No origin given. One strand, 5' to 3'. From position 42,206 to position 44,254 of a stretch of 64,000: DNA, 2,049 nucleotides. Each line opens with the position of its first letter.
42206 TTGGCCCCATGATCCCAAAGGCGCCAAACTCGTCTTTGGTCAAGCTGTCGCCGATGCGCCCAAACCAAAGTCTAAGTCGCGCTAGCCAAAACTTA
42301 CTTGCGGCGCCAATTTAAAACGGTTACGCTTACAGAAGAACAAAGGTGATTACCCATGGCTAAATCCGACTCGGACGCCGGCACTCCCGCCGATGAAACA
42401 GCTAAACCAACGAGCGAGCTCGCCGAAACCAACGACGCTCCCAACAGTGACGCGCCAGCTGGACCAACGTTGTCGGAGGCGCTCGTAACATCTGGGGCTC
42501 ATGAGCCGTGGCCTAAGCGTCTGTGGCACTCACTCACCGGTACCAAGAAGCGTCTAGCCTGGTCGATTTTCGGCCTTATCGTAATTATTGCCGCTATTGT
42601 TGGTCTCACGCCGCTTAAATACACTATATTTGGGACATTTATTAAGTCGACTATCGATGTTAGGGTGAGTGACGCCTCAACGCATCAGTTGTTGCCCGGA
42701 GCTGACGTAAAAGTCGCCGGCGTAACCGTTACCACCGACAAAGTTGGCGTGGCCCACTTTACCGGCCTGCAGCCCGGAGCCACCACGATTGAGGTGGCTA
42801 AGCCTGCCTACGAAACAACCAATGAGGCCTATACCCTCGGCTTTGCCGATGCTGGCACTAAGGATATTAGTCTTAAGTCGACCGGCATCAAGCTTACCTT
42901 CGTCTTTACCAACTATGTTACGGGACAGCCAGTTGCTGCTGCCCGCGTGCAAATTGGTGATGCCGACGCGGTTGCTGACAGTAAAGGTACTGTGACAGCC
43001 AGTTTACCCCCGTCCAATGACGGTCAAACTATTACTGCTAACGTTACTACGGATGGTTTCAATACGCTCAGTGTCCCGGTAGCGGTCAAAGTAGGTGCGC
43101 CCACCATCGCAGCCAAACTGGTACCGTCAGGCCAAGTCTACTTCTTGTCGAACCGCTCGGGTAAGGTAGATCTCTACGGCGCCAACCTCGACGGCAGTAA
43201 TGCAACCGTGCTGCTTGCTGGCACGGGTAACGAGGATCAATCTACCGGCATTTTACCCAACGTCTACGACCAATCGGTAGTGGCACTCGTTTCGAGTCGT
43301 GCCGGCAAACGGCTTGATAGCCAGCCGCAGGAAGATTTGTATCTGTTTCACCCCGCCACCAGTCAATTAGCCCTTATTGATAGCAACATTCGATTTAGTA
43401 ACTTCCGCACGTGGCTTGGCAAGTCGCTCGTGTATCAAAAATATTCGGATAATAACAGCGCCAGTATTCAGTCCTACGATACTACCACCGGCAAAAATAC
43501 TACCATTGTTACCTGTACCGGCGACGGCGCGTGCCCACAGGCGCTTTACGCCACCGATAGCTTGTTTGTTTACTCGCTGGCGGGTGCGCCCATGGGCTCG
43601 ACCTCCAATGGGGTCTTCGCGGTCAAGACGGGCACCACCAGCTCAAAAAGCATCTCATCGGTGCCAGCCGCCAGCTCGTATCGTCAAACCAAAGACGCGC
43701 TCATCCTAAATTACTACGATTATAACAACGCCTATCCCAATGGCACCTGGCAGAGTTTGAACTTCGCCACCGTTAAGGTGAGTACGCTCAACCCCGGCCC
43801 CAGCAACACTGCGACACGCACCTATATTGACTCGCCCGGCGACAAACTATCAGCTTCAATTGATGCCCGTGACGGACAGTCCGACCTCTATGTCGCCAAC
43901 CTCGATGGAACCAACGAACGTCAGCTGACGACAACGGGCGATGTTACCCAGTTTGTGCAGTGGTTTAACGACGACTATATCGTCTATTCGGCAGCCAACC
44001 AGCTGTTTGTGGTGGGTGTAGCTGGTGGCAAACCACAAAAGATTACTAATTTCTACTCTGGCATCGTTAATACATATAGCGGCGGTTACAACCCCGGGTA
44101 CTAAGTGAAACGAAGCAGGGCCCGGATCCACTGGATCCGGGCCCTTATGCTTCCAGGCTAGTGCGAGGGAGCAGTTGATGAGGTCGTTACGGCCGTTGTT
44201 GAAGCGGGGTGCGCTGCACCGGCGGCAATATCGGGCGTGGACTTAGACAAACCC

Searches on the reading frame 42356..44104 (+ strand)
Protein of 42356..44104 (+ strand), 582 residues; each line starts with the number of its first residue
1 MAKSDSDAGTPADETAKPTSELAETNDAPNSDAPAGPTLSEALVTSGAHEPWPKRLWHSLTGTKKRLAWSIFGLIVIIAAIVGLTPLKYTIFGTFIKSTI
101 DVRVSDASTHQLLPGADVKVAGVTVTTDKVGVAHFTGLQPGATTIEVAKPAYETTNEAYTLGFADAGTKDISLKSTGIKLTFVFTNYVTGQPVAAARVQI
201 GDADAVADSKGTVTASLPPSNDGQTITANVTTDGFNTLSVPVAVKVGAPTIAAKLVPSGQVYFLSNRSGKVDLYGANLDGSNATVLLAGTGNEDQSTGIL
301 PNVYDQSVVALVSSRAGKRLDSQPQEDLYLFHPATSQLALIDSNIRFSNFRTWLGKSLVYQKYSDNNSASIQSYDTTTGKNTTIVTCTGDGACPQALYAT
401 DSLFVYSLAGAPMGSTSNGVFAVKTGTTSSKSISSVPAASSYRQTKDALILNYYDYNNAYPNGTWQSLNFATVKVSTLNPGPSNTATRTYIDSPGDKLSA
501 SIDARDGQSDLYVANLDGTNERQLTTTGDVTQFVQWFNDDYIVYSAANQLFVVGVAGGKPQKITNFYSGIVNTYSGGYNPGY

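Call 64: search_protein_families(library=pfam, proteins=[window:42356-44104:+], max_evalue=0.001)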
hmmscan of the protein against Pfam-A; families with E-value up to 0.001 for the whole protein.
window:42356-44104:+ (582 aa): 2 families
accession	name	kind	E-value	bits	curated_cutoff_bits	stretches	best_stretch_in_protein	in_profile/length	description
PF13620.12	CarboxypepD_reg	-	1.7e-09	38.3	32.3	1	99-173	1-81/82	Carboxypeptidase regulatory-like domain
PF10039.14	DUF2275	-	0.00077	20.1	24.6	0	48-102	17-65/210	Predicted integral membrane protein (DUF2275)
